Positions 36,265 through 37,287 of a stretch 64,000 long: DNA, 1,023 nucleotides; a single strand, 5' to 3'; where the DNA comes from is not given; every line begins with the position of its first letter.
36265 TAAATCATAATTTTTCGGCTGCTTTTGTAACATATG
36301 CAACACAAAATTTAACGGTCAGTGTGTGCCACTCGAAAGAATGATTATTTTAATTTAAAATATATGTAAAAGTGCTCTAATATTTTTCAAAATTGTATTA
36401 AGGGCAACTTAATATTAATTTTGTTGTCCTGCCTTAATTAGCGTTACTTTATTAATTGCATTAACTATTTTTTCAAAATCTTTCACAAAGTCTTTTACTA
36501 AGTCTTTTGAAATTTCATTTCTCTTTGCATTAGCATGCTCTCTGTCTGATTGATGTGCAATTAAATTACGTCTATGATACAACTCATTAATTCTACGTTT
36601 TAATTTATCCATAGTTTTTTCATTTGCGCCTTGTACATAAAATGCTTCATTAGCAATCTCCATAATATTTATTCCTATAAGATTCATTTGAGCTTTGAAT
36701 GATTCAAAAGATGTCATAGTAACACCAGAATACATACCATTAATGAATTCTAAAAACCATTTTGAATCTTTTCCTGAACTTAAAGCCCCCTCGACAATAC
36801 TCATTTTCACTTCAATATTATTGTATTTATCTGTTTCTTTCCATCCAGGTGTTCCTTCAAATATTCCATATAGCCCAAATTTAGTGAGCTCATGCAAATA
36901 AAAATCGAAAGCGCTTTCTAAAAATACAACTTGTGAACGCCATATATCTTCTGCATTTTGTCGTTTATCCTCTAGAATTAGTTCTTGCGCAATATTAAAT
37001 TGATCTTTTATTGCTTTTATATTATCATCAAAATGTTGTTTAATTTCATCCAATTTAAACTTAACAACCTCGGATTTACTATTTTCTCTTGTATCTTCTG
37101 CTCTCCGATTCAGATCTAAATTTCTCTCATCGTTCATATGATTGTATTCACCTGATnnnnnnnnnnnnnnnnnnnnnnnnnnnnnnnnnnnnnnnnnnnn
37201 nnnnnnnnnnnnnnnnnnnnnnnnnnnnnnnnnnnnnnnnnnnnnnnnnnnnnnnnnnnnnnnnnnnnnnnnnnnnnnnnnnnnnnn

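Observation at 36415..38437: AT-rich ABC-type ATPase + HEPN (Rx4H) two-gene cassette at the lysis-distal end of the prophage: candidate anti-phage / abortive-infection system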

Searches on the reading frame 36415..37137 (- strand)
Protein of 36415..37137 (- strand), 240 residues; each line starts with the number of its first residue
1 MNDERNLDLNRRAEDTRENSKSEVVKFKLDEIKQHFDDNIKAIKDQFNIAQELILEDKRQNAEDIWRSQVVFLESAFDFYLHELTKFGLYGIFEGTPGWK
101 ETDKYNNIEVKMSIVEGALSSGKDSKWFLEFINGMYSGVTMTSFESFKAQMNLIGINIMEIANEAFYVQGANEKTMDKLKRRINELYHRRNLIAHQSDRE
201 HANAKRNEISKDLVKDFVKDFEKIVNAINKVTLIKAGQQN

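Call 3: search_protein_families(library=pfam, proteins=[window:36415-37137:-], max_evalue=1)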
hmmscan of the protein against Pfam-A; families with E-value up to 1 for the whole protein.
window:36415-37137:- (240 aa): 3 families
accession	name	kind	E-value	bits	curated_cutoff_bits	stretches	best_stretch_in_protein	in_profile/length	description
PF18735.6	HEPN_RiboL-PSP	-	1.3e-07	32.1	28.4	1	148-230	126-187/191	RiboL-PSP-HEPN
PF22905.2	Hydro_N_hd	-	0.006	17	27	1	142-230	86-178/195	Hydrolase N-terminal helical domain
PF22373.2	MG491_central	-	0.094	13.4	27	0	210-234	54-78/132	Organelle protein MG491, central domain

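Call 4: search_protein_families(library=padloc, proteins=[window:36415-37137:-], max_evalue=1)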
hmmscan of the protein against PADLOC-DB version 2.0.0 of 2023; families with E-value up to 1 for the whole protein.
window:36415-37137:- (240 aa): 2 families
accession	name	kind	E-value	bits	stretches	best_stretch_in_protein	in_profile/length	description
PDLC04803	PDC-S02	-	0.00023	18.9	1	147-217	37-107/269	-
PDLC01278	Cas8b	-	0.15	9.5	1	98-228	157-278/311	CAS-I-B; effector_LS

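Call 5: search_protein_families(library=ncbifam, proteins=[window:36415-37137:-], max_evalue=1)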
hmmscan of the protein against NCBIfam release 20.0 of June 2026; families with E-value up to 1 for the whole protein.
window:36415-37137:- (240 aa): 1 family
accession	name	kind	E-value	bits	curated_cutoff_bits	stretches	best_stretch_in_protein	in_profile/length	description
NF003280.0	PRK04270.1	equivalog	0.066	12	242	1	168-235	175-241/323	RNA-guided pseudouridylation complex pseudouridine synthase subunit Cbf5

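Call 6: search_protein_families(library=phrogs, proteins=[window:36415-37137:-], max_evalue=1)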
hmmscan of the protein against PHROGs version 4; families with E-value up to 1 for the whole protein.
window:36415-37137:- (240 aa): 5 families
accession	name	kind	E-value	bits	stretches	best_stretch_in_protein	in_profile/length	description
phrog_13503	-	unknown function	1.5e-20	74.7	1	60-231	24-191/193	-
phrog_20992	-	unknown function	0.079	13.9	1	147-215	17-89/95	-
phrog_15106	-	unknown function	0.11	13.6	1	16-53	31-71/76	-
phrog_24217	-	unknown function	0.2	12.4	0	171-209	116-154/184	-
phrog_25855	-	unknown function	0.27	12.2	0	157-189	37-69/136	-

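Call 10: find_homologous_proteins(query=window:36415-37137:-)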
Query window:36415-37137:- (240 aa): 111 proteins with E <= 0.001 among 227 candidates.
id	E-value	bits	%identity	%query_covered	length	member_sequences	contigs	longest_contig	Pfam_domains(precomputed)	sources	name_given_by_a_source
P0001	1.1e-151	521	100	100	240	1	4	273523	PF18735.7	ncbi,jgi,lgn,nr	ncbi:MAG: hypothetical protein LKJ75_02645 [Clostridia bacterium]|jgi:uncharacterized membrane-ancho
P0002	1.6e-77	278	57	94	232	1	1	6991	-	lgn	-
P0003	2.6e-77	278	56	98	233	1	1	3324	PF18735.7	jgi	jgi:hypothetical protein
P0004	1.8e-76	275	56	97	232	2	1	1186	PF18735.7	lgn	-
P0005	7.4e-76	273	57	94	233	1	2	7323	-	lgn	-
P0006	1.7e-75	272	56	94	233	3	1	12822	-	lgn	-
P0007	1.8e-75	272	55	97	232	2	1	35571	PF18735.7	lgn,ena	-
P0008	9.2e-75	269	55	95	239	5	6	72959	-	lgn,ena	-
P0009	1.2e-74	269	57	95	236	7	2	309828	PF18735.7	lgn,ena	-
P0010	1.5e-74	269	54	94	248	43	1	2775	-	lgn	-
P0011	2.5e-74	268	54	98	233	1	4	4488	PF18735.7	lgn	-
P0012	8.3e-74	266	54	97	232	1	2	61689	PF18735.7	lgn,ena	-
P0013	9.9e-74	266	57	95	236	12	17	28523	PF18735.7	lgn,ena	-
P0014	1.7e-73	265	53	96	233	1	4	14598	-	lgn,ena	-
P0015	2.0e-73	265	55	94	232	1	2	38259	-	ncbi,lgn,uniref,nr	ncbi:HEPN domain-containing protein [Anaerosporobacter sp.]|uniref:HEPN domain-containing protein n=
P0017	3.4e-73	264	55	98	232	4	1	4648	PF18735.7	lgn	-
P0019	9.4e-73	263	54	97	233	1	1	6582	PF18735.7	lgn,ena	-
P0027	2.4e-72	261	54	95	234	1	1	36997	PF18735.7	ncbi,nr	ncbi:MAG: HEPN domain-containing protein [Blautia sp.]|nr:HEPN domain-containing protein [Blautia sp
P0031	6.2e-72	260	52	96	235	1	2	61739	PF18735.7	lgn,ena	-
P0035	9.4e-72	259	54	98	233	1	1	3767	PF18735.7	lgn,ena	-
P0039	1.9e-71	258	54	97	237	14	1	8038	PF18735.7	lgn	-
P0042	7.0e-71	257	52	98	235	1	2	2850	PF18735.7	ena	-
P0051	4.7e-70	254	52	96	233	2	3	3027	PF18735.7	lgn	-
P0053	6.6e-70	253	52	94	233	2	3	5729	PF18735.7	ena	-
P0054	1.6e-69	252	51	97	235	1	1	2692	PF18735.7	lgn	-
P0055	1.6e-69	252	52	98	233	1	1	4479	PF18735.7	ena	-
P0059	2.7e-68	248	51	95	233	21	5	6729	PF18735.7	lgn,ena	-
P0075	1.7e-64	236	50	95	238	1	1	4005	PF18735.7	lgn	-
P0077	1.2e-63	233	51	98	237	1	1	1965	PF18735.7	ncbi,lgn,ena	-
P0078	2.4e-63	232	52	95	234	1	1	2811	PF18735.7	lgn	-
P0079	2.1e-61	226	49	94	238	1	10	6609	PF18735.7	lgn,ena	-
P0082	1.4e-60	223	49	94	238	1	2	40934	PF18735.7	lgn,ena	-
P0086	7.0e-54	201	46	98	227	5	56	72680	PF18735.7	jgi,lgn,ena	jgi:hypothetical protein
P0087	3.0e-53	199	47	98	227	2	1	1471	PF18735.7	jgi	-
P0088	4.8e-53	198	44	98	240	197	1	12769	PF18735.7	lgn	-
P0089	1.5e-52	197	46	98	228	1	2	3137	PF18735.7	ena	-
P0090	3.8e-52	195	46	98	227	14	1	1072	PF18735.7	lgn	-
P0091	7.4e-52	194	44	98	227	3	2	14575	PF18735.7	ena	-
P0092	1.1e-51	194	44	98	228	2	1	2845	PF18735.7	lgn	-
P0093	1.5e-51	193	45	98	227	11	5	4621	PF18735.7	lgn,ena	-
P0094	2.1e-51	193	46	98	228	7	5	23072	PF18735.7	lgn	-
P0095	3.8e-51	192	44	93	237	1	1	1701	PF18735.7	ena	-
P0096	8.6e-51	191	45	94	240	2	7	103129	PF18735.7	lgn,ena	-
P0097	1.0e-50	191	45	98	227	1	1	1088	PF18735.7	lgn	-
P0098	1.0e-50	191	45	94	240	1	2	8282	PF18735.7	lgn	-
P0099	1.5e-50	190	44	98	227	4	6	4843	PF18735.7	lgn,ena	-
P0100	2.6e-50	189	45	97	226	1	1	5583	PF18735.7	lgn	-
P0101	6.5e-50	188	43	95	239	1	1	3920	PF18735.7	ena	-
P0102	9.8e-50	187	44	100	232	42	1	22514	PF18735.7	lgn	-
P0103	1.2e-49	187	46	98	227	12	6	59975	PF18735.7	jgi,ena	-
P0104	3.9e-49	186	42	98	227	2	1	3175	PF18735.7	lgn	-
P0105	9.2e-47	178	43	96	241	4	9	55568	PF18735.7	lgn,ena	-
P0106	9.8e-45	171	43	93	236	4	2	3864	PF18735.7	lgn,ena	-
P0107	1.6e-42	164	40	96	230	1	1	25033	PF18735.7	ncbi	-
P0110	5.9e-28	116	36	93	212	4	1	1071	PF18735.7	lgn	-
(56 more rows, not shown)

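Call 12: find_encoding_contigs(protein=P0001, flank=10000, max_places=4)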
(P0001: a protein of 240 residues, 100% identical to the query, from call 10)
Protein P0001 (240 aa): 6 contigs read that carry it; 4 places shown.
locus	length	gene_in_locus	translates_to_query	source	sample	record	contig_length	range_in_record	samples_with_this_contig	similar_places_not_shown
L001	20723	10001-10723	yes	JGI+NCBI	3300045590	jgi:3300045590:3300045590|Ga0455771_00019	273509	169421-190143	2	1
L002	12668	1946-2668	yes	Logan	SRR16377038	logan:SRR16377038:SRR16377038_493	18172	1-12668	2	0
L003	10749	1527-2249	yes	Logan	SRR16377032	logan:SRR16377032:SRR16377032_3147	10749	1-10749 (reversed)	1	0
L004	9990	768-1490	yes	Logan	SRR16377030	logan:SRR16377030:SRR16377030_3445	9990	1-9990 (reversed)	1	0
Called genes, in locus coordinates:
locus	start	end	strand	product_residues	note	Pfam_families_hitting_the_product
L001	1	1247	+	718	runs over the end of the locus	-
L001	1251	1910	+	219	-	PF01476:LysM, PF23457:LysM2_NFP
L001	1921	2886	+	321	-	PF24032:YQBQ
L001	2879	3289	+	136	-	PF10844:DUF2577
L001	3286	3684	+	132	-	PF10934:Sheath_initiator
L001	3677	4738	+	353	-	PF26078:Baseplate_J_M, PF26079:Baseplate_J_C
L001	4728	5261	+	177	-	PF10076:Phage_Mu_Gp48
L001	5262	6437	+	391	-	-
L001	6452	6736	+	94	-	-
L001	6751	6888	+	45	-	PF09693:Phage_XkdX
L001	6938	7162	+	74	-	-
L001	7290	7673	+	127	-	-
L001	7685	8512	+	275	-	PF01183:Glyco_hydro_25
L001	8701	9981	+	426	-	PF13175:AAA_15 (weak), PF02463:SMC_N (weak), PF13304:AAA_21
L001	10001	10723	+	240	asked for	PF18735:HEPN_RiboL-PSP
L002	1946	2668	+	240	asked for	PF18735:HEPN_RiboL-PSP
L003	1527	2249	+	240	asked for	PF18735:HEPN_RiboL-PSP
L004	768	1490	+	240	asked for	PF18735:HEPN_RiboL-PSP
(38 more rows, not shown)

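Call 13: find_encoding_contigs(protein=P0009, flank=8000, max_places=3)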
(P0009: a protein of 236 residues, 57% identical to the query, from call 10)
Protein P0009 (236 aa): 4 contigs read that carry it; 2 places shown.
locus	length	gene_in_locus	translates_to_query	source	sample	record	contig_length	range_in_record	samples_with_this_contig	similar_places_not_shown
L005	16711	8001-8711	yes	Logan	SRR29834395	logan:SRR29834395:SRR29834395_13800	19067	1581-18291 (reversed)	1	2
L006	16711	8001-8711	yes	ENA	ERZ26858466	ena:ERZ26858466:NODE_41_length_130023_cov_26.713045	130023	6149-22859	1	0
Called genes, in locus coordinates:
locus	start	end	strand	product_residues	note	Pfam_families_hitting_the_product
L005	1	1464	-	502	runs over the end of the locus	PF04616:Glyco_hydro_43, PF17851:GH43_C2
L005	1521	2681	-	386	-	PF16927:HisKA_7TM, PF00990:GGDEF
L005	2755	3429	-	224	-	PF03692:CxxCxxCC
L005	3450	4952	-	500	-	PF13396:PLDc_N (weak), PF13091:PLDc_2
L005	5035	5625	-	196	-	PF12917:YfbR-like, PF13023:HD_3, PF01966:HD (weak)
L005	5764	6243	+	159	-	PF02664:LuxS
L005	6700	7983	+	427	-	PF02463:SMC_N (faint), PF13476:AAA_23 (weak), PF13304:AAA_21, PF13175:AAA_15 (weak)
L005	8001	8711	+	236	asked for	PF18735:HEPN_RiboL-PSP (weak)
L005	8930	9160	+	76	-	PF09954:DUF2188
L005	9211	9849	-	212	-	PF03458:Gly_transporter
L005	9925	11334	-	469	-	PF01554:MatE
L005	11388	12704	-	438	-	PF00668:Condensation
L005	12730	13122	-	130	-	PF13630:SdpI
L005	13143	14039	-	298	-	PF13527:Acetyltransf_9, PF00583:Acetyltransf_1, PF13508:Acetyltransf_7 (weak), PF13673:Acetyltransf_10 (weak)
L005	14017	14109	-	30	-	-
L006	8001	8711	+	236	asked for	PF18735:HEPN_RiboL-PSP (weak)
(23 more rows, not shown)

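Call 14: find_encoding_contigs(protein=P0086, flank=8000, max_places=5)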
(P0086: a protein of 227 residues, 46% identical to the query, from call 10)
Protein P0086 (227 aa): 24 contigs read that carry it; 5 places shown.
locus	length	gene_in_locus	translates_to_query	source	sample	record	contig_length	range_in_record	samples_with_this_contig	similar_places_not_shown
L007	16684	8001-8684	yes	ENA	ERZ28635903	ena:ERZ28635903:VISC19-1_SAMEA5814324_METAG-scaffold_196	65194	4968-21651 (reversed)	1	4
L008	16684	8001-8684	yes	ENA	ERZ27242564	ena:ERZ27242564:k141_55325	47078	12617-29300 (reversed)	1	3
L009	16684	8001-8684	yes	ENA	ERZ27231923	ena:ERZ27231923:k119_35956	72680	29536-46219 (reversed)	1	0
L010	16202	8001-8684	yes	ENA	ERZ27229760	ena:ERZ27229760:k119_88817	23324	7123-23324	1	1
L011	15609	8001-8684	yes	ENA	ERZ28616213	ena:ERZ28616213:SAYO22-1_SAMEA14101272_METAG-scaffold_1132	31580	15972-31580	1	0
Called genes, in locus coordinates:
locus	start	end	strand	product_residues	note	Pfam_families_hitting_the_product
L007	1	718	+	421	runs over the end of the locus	PF01547:SBP_bac_1, PF13416:SBP_bac_8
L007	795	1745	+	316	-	PF00528:BPD_transp_1 (weak)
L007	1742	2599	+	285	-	PF00528:BPD_transp_1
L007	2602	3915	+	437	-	PF01120:Alpha_L_fucos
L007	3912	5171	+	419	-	PF01408:GFO_IDH_MocA, PF02894:GFO_IDH_MocA_C, PF22725:GFO_IDH_MocA_C3 (weak)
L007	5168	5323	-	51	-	PF13384:HTH_23 (weak), PF13518:HTH_28 (weak)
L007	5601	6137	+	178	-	-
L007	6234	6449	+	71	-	PF13817:DDE_Tnp_IS66_C (weak)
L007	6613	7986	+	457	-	PF13175:AAA_15 (faint), PF02463:SMC_N (weak), PF13304:AAA_21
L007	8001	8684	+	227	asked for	PF18735:HEPN_RiboL-PSP (weak)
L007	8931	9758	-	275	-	PF01381:HTH_3, PF12844:HTH_19, PF13443:HTH_26 (weak), PF13560:HTH_31 (weak), PF00717:Peptidase_S24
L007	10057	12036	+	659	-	-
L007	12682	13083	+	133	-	-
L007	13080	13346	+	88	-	-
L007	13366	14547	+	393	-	PF00438:S-AdoMet_synt_N, PF02772:S-AdoMet_synt_M, PF02773:S-AdoMet_synt_C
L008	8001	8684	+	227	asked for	PF18735:HEPN_RiboL-PSP (weak)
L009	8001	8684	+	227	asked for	PF18735:HEPN_RiboL-PSP (weak)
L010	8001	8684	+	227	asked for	PF18735:HEPN_RiboL-PSP (weak)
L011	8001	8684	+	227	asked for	PF18735:HEPN_RiboL-PSP (weak)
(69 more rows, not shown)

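Call 18: search_solved_structures(query=A1, max_evalue=1, show_alignments=2)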
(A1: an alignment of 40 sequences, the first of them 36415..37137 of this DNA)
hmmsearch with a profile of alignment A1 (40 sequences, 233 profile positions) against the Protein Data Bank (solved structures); distinct sequences matched with E-value up to 1: 0.

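Call 30: predict_structure(alignment_id=A1)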
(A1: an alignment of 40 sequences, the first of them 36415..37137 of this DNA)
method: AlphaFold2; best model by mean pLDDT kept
length: 240 residues; sequences in the alignment: 40
mean_pLDDT: 86.5   pTM: 0.82
mean pLDDT of the five models: 86.5, 85.4, 84.8, 84.6, 83.6
residues with pLDDT >= 90: 140; 70-90: 72; 50-70: 22; < 50: 6
segments of 3 or more residues with pLDDT < 50: 3-5
pLDDT, mean of each block of 10 residues (from residue 1): 52 54 80 98 96 96 96 96 93 88 85 74 76 80 89 95 96 97 95 83 81 97 98 82
secondary structure, 60 per line:
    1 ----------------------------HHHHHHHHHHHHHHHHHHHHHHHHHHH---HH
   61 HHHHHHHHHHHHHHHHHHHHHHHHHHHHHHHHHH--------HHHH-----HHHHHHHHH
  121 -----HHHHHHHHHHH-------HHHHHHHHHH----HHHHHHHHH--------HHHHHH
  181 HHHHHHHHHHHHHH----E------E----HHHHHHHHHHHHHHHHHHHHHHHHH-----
elements in order: H29-55 H59-94 H103-106 H112-120 H126-136 H144-153 H158-166 H175-194 H211-235

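Call 33: find_encoding_contigs(protein=P0096, flank=8000, max_places=3)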
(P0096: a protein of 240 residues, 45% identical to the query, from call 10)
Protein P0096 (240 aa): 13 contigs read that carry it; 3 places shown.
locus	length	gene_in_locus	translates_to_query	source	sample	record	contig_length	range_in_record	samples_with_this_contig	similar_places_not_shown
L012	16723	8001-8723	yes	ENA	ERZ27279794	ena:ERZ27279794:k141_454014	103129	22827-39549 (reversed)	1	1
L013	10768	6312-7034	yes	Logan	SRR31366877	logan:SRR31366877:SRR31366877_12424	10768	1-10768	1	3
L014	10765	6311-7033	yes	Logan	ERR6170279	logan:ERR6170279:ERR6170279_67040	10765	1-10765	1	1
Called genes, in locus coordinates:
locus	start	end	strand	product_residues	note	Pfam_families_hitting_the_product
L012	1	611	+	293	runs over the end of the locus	PF00483:NTP_transferase, PF12804:NTP_transf_3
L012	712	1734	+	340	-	PF01073:3Beta_HSD, PF01370:Epimerase, PF02719:Polysacc_synt_2, PF04321:RmlD_sub_bind, PF07993:NAD_binding_4, PF16363:GDP_Man_Dehyd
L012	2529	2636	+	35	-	-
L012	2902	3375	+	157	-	PF13274:SocA_Panacea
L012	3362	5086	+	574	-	-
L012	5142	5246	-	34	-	-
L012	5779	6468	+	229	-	-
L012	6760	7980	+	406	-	PF02463:SMC_N (faint), PF13304:AAA_21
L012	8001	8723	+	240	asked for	PF18735:HEPN_RiboL-PSP (weak)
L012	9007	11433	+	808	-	-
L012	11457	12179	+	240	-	-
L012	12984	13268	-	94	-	-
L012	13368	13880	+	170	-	PF04892:VanZ-LLP1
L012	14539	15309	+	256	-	PF01966:HD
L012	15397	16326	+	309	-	PF01073:3Beta_HSD, PF01370:Epimerase, PF02719:Polysacc_synt_2, PF04321:RmlD_sub_bind, PF13460:NAD_binding_10, PF16363:GDP_Man_Dehyd, PF07993:NAD_binding_4 (weak)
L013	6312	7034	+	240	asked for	PF18735:HEPN_RiboL-PSP (weak)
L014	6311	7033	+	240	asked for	PF18735:HEPN_RiboL-PSP (weak)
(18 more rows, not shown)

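Call 34: find_encoding_contigs(protein=P0105, flank=8000, max_places=3)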
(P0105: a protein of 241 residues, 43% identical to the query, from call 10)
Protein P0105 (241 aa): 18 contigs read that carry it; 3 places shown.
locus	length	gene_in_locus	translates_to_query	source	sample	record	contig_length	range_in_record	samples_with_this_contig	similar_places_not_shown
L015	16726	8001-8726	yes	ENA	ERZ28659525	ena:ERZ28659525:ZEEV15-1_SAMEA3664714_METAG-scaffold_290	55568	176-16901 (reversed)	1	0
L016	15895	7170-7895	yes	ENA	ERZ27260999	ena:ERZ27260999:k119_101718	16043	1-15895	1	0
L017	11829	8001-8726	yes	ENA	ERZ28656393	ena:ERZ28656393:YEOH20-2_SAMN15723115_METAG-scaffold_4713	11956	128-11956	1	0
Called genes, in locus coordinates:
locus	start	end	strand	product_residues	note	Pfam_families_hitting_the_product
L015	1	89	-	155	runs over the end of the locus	PF04074:DUF386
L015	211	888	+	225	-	-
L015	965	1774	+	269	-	PF12848:ABC_tran_Xtn, PF00005:ABC_tran, PF13304:AAA_21 (faint)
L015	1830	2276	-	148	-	-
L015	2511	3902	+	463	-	PF14691:Fer4_20, PF01262:AlaDh_PNT_C (faint), PF01946:Thi4 (weak), PF03486:HI0933_like (faint), PF07992:Pyr_redox_2, PF00070:Pyr_redox (faint), PF13450:NAD_binding_8 (weak), PF13738:Pyr_redox_3 (weak), +1 more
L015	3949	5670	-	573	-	PF01979:Amidohydro_1, PF07969:Amidohydro_3 (faint), PF13382:Adenine_deam_C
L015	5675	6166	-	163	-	PF04461:YajQ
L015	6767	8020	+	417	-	PF02463:SMC_N, PF13476:AAA_23, PF13304:AAA_21, PF13175:AAA_15 (weak)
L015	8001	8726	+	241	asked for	PF18735:HEPN_RiboL-PSP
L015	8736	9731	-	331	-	PF13102:Phage_int_SAM_5 (faint), PF02899:Phage_int_SAM_1 (weak), PF13495:Phage_int_SAM_4 (weak), PF00589:Phage_integrase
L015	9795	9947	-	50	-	-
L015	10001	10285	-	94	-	-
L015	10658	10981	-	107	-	PF05016:ParE_toxin (weak)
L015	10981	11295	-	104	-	PF02604:PhdYeFM_antitox (weak)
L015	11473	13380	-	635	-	PF00120:Gln-synt_C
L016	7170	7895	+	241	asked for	PF18735:HEPN_RiboL-PSP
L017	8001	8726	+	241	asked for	PF18735:HEPN_RiboL-PSP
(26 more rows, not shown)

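Call 35: find_encoding_contigs(protein=P0107, flank=8000, max_places=2)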
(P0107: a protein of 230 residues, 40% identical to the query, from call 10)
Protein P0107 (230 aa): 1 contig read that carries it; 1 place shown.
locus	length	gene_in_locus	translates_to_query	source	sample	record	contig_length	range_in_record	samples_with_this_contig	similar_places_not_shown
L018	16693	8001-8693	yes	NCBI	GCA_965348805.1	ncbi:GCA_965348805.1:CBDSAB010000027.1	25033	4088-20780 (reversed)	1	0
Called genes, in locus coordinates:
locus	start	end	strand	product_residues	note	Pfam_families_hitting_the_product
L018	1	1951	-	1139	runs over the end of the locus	PF04313:HSDR_N, PF04851:ResIII, PF18766:SWI2_SNF2, PF22679:T1R_D3-like, PF11867:T1RH-like_C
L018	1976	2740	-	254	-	PF10137:CAP12-PCTIR_TIR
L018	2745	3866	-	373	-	PF01420:Methylase_S (weak)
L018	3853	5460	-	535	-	PF12161:HsdM_N, PF02384:N6_Mtase, PF07669:Eco57I (faint)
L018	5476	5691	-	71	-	PF13560:HTH_31 (weak), PF01381:HTH_3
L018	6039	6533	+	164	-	PF14287:DUF4368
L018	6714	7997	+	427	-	PF02463:SMC_N (faint), PF13304:AAA_21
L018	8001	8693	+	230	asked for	PF18735:HEPN_RiboL-PSP (weak)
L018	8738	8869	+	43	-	-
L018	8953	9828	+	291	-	PF02493:MORN (faint)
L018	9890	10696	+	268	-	-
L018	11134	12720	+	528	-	PF00239:Resolvase, PF07508:Recombinase, PF13408:Zn_ribbon_recom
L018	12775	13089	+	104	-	PF01022:HTH_5 (weak)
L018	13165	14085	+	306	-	PF00724:Oxidored_FMN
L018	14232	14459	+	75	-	PF01381:HTH_3 (faint), PF13443:HTH_26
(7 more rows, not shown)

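Call 36: fold_search(model_id=the predicted structure, library=pdb)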
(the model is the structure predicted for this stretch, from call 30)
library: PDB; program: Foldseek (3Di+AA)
matches with E <= 10: 137; with E <= 0.001: 0
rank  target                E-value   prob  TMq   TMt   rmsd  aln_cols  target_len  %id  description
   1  5gtm_A                1.0e+00  0.14  0.23  0.12  30.7       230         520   11  Modified human MxA, nucleotide-free form (released 2017-05-31)
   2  3cqc_A                1.1e+00  0.06  0.13  0.13  19.1       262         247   11  Nucleoporin Nup107/Nup133 interaction complex (released 2008-07-01)
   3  3ggz_D                1.4e+00  0.38  0.28  0.35  17.6       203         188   12  Crystal Structure of S.cerevisiae Ist1 N-terminal domain in complex with Did2 MIM motif (released 2009-09-08)
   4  3ljb_A                1.4e+00  0.14  0.22  0.24  19.7       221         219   11  Structural basis of oligomerisation in the MxA stalk (released 2010-05-05)
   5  3ggz_C                1.4e+00  0.38  0.28  0.36  17.5       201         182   12  Crystal Structure of S.cerevisiae Ist1 N-terminal domain in complex with Did2 MIM motif (released 2009-09-08)
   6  7vvl_R                1.4e+00  0.07  0.17  0.14  20.1       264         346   12  PTH-bound human PTH1R in complex with Gs (class2) (released 2022-08-03)
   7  5f0j_A                1.5e+00  0.11  0.18  0.10  19.3       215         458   16  Structure of retromer VPS26-VPS35 subunits bound to SNX3 (released 2016-12-07)
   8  5k7v_A                1.7e+00  0.06  0.15  0.13  21.4       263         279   14  Computational Design of Self-Assembling Cyclic Protein Homooligomers (released 2017-04-12)
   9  8uao_A                2.2e+00  0.11  0.23  0.25  14.0       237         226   13  DpHF18 filament (released 2024-04-10)
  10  7v1m_H                2.2e+00  0.06  0.14  0.17  19.3       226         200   13  Structural basis for the co-chaperone relationship of sNASP and ASF1b (released 2022-04-20)
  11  7xau_A                2.2e+00  0.06  0.18  0.15  15.5       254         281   11  Structure of somatostatin receptor 2 bound with octreotide. (released 2022-08-31)
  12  2hsb                  2.3e+00  0.47  0.32  0.54   7.5       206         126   13  Crystal structure of a hepn domain containing protein (af_0298) from archaeoglobus fulgidus at 1.95 A resolution (released 2006-08-15)
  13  3zc1_A                2.5e+00  0.12  0.20  0.25  18.1       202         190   12  Crystal structure of AfC3PO (released 2013-01-23)
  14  3zc1_C                2.6e+00  0.09  0.19  0.24  21.4       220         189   12  Crystal structure of AfC3PO (released 2013-01-23)
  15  6nbh_R                2.6e+00  0.03  0.15  0.10  22.4       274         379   11  Cryo-EM structure of parathyroid hormone receptor type 1 in complex with a long-acting parathyroid hormone analog and  (released 2019-04-17)
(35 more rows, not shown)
